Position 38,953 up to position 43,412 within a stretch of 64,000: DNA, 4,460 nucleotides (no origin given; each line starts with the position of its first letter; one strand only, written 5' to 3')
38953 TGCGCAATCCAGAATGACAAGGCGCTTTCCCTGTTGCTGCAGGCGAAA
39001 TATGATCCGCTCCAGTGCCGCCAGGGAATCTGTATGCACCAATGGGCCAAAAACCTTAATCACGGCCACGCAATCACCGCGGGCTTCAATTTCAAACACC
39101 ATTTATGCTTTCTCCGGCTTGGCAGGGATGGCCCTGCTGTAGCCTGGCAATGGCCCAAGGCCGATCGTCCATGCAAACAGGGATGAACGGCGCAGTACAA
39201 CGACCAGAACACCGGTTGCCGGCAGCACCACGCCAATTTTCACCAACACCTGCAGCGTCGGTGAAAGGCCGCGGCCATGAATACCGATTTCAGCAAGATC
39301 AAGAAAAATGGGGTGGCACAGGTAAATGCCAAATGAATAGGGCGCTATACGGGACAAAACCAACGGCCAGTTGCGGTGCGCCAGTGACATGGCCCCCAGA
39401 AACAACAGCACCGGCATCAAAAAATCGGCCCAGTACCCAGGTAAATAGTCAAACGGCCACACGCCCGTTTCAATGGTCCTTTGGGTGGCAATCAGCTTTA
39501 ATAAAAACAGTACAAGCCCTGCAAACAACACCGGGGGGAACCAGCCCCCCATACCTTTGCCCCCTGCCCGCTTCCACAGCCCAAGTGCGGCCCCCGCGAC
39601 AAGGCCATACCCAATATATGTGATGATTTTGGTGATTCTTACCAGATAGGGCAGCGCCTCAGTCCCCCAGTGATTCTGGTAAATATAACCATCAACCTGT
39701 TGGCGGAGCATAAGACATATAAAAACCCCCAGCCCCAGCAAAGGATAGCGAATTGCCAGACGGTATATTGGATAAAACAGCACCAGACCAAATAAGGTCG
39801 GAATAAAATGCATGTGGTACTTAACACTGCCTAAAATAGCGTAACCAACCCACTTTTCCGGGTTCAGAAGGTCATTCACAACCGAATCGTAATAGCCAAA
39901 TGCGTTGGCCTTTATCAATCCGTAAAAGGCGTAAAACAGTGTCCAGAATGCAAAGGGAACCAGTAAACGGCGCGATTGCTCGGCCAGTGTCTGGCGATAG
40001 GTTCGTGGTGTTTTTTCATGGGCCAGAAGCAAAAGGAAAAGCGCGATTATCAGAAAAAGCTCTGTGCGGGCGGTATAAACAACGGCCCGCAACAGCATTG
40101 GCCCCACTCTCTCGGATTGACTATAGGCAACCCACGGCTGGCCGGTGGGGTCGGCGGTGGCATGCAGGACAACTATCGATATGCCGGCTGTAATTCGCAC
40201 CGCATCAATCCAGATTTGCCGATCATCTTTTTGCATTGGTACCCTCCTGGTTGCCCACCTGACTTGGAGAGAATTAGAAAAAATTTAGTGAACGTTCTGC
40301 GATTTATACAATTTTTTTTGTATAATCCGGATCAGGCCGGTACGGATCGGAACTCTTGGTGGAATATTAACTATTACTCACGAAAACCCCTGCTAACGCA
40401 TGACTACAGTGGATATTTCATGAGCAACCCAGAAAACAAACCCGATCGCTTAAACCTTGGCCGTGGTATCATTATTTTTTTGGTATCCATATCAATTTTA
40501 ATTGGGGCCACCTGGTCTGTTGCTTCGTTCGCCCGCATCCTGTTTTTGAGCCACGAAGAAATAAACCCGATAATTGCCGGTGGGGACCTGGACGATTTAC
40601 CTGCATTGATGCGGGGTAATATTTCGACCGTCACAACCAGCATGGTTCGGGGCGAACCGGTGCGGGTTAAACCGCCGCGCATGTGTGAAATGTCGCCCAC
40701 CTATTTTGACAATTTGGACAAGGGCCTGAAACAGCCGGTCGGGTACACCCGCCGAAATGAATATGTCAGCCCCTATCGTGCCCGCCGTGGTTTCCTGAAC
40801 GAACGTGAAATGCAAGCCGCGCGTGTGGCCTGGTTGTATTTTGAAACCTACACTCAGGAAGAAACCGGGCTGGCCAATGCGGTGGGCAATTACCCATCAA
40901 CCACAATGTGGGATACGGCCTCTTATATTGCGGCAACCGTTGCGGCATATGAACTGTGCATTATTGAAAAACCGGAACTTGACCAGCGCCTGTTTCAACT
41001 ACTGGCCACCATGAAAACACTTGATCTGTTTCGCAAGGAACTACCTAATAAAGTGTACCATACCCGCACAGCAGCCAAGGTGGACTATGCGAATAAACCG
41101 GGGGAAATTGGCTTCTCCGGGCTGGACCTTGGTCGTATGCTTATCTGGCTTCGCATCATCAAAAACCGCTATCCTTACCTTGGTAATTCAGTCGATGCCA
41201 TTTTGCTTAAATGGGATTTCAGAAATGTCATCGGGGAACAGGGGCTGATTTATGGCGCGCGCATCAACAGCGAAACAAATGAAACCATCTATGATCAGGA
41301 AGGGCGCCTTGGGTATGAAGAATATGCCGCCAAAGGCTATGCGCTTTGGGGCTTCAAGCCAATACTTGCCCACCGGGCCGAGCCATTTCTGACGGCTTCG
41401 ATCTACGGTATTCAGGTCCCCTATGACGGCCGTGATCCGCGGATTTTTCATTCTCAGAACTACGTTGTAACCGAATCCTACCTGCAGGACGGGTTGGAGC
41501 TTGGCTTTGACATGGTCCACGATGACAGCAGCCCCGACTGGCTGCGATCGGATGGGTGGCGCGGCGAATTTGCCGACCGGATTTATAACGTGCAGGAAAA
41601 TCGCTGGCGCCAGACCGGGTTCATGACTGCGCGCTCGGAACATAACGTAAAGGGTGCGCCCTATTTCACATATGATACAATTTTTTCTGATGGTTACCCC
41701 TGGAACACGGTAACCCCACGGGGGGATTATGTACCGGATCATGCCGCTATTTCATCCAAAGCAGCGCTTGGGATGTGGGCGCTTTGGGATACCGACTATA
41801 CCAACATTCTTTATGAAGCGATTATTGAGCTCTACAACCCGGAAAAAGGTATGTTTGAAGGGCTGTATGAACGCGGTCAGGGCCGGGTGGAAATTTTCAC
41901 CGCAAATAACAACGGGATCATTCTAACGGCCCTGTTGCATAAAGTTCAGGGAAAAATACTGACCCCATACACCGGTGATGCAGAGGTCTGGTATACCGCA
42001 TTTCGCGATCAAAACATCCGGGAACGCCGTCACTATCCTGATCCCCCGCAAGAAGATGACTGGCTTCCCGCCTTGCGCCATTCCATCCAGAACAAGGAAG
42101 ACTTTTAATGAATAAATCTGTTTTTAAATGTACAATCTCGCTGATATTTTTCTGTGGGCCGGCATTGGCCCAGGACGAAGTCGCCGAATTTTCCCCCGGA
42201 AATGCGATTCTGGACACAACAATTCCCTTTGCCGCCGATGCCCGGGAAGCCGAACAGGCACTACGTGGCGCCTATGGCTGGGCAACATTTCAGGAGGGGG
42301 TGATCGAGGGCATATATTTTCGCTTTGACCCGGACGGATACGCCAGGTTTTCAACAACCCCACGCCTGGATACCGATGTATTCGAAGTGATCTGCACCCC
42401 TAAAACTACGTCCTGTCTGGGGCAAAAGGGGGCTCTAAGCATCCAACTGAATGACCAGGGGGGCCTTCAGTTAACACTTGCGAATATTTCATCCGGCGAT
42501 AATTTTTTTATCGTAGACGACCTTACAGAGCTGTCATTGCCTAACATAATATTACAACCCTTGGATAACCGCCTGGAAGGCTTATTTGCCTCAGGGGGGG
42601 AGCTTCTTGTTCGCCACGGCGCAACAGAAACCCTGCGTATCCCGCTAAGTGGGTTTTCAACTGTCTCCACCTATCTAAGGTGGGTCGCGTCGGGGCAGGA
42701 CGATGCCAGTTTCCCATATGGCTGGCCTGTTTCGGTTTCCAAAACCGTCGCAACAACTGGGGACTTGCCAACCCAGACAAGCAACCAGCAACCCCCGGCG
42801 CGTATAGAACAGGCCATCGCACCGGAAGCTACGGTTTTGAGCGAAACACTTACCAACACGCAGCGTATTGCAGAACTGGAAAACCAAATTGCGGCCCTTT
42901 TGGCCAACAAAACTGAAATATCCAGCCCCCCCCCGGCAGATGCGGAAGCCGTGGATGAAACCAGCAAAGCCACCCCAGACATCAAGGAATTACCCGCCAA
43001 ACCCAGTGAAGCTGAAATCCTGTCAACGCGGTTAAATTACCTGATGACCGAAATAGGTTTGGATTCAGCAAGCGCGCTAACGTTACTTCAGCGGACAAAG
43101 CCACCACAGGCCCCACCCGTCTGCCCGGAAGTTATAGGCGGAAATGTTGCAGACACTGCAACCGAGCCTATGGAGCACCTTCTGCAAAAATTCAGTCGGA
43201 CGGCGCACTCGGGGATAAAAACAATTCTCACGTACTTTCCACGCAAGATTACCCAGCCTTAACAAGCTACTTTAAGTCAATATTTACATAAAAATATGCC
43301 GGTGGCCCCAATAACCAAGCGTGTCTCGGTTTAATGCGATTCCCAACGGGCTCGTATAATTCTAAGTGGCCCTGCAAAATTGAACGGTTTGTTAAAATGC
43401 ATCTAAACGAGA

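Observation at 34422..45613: An ~11 kb A+T-richer island between hom and glpX-recJ encodes an unassigned synthase-type glycan system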

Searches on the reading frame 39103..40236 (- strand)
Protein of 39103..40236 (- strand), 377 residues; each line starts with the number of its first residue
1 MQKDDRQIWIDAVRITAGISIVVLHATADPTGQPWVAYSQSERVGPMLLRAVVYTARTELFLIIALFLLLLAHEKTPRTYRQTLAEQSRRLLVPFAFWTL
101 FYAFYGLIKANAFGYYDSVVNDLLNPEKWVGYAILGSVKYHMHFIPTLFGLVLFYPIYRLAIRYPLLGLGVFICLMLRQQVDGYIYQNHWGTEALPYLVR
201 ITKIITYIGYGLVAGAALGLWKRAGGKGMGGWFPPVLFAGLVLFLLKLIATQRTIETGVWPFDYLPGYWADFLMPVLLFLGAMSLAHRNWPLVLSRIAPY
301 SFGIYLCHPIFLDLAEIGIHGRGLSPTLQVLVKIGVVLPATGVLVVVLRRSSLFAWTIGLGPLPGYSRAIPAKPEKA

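Call 3: search_protein_families(library=pfam, proteins=[window:39103-40236:-], max_evalue=0.01)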
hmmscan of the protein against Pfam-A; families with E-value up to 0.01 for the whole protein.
window:39103-40236:- (377 aa): 1 family
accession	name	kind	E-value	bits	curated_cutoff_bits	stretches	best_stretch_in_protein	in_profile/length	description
PF01757.29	Acyl_transf_3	-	6.7e-26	91.6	31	1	8-342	2-322/326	Acyltransferase domain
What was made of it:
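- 39103..40236 (-): Acyltransferase-3 family integral membrane protein, 377 aa. It is the first gene of the minus-strand operon and a probable O-acyltransferase of the glycan. Pfam PF01757 E=7e-26 (call 3).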

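Call 4: search_protein_families(library=ncbifam, proteins=[window:39103-40236:-], max_evalue=0.01)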
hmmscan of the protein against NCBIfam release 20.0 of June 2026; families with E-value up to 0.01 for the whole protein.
window:39103-40236:- (377 aa): 0 families

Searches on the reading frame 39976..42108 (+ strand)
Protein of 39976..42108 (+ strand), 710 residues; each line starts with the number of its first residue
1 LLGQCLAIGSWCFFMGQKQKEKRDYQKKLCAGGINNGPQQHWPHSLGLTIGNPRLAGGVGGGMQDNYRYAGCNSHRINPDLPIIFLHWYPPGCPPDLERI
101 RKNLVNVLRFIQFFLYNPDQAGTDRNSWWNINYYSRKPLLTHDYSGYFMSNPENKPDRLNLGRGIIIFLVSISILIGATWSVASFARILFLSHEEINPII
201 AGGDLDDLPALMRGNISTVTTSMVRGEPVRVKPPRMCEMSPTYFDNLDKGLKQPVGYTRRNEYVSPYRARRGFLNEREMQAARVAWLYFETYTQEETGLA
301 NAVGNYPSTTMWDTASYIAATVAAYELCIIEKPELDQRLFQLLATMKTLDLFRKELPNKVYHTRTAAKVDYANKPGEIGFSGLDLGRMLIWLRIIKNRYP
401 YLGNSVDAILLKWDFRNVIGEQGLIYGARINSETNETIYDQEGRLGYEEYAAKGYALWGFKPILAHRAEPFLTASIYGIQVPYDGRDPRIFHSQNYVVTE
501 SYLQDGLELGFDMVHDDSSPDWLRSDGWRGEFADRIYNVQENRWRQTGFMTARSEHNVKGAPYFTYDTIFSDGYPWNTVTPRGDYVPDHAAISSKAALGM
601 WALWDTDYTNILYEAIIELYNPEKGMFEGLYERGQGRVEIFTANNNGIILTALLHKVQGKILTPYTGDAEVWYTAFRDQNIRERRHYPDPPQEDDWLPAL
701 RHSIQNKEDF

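Call 3: search_protein_families(library=pfam, proteins=[window:39976-42108:+], max_evalue=0.01)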
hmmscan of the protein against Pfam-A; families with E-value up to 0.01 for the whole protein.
window:39976-42108:+ (710 aa): 1 family
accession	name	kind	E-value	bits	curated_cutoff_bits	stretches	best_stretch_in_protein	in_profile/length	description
PF11329.14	DUF3131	-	4.3e-115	385.1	20.3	1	280-659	1-367/367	Protein of unknown function (DUF3131)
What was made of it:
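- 40420..42108 (+): DUF3131_B, 562 aa. It has an N-terminal membrane anchor, a ~90-aa linker and then the same (alpha/alpha)6 domain. It is a 35%-identical paralogue of DUF3131_A and keeps all family-invariant residues. Pfam PF11329 E=4e-115 (call 3).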

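Call 4: search_protein_families(library=ncbifam, proteins=[window:39976-42108:+], max_evalue=0.01)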
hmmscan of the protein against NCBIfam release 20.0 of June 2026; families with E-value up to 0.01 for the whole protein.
window:39976-42108:+ (710 aa): 0 families

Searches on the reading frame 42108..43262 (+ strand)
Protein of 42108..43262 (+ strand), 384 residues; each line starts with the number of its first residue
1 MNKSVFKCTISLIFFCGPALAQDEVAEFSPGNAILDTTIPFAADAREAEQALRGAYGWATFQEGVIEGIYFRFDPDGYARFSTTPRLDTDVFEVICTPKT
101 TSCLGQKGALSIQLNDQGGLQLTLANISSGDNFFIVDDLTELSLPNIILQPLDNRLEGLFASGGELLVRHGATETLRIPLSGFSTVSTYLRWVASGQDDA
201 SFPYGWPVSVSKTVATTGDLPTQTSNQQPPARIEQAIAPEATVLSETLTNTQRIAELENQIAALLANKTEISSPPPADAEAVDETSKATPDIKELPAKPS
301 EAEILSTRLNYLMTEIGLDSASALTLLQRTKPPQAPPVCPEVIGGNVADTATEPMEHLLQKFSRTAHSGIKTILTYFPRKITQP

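Call 3: search_protein_families(library=pfam, proteins=[window:42108-43262:+], max_evalue=0.01)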
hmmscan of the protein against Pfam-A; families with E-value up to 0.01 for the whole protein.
window:42108-43262:+ (384 aa): 0 families

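Call 4: search_protein_families(library=ncbifam, proteins=[window:42108-43262:+], max_evalue=0.01)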
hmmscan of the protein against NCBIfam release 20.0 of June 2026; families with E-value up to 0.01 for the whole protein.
window:42108-43262:+ (384 aa): 0 families

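Call 38: search_protein_representatives(protein=window:42108-43262:+)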
Query: 384 residues. Proteins with E-value up to 0.001 (for the whole library): 154; up to 1e-10: 139; up to 1e-30: 117. The best 150 are listed.
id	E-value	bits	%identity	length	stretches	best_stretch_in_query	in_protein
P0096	1.1e-105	370.2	56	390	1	1-346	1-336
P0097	3.4e-87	309.3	49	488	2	2-259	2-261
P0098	4.4e-79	282.7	48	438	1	16-344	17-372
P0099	1.2e-76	274.7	47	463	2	9-292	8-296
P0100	4.3e-75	269.5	44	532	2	19-354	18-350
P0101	9.9e-75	268.3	45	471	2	2-235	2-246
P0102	6.3e-74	265.7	52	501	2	20-231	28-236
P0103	1.5e-73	264.4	43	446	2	5-264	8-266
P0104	1.8e-73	264.2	52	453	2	13-212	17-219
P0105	1.1e-72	261.6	48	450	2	12-288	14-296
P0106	1.4e-72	261.3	46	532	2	27-298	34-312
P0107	3.8e-72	259.9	44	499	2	25-324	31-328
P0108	4.3e-72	259.7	44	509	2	1-283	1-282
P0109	7.7e-72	258.8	45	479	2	21-294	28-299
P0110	1.2e-71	258.1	48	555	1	20-312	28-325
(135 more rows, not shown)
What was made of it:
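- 42108..43262 (+): Secreted protein of an unnamed family ('family X'), 384 aa. It has a Sec signal peptide, a conserved ~200-aa N-terminal domain and a low-complexity tail. It always follows the long DUF3131 gene. 154 representatives in the 50%-clustered library (call 38).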

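Call 72: search_protein_families(library=pfam, alignment_id=A6, max_evalue=1)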
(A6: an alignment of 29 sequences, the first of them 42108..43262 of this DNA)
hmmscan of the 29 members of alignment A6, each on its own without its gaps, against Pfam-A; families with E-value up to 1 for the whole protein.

A. member 1, window:42108-43262:+ (384 aa): 0 families

B. families by the number of members that match (of 29 scanned): 18 families
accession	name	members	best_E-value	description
PF01471.23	PG_binding_1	5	8.6e-39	Putative peptidoglycan binding domain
PF09374.15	PG_binding_3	4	1.6e-06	Predicted Peptidoglycan domain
PF08823.16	PG_binding_2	2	9.2e-11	Putative peptidoglycan binding domain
PF20557.3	DnaT_2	1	0.0034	Putative DnaT-like ssDNA binding protein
PF16524.11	RisS_PPD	1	0.015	Periplasmic domain of Sensor histidine kinase RisS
PF16331.10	TolA_bind_tri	1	0.039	TolA binding protein trimerisation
PF15960.10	DUF4763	1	0.054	Domain of unknown function (DUF4763)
PF19241.4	DUF5891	1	0.073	Family of unknown function (DUF5891)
PF13996.11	YobH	1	0.11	YobH-like protein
PF16326.10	ABC_tran_CTD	1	0.12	ABC transporter C-terminal domain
PF14389.11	Lzipper-MIP1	1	0.16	Leucine-zipper of ternary complex factor MIP1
PF12802.13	MarR_2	1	0.17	MarR family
PF16519.10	TRPM_tetra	1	0.2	Tetramerisation domain of TRPM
PF01920.25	Prefoldin_2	1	0.26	Prefoldin subunit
PF04956.18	TrbC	1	0.31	TrbC/VIRB2 pilin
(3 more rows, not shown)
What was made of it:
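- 42108..43262 (+): Five of 29 distant members carry PG_binding_1 (call 72).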

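Call 73: search_solved_structures(query=A6, max_evalue=10)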
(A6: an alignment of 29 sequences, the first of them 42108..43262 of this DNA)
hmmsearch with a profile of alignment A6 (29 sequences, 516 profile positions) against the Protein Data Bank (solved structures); distinct sequences matched with E-value up to 10: 3.
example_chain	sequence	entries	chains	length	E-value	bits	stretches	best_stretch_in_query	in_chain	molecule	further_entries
7o92_A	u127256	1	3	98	1.7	11.3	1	263-331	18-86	hypothetical protein UY81_C0065G0003 residues 18-54 from Candidatus Giovannonibacteria bac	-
29vf_O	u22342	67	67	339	1.9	11.1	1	271-408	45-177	TATA-box-binding protein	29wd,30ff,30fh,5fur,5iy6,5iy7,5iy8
8i3e_A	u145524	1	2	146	8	9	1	257-356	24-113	ELKS/Rab6-interacting/CAST family member 1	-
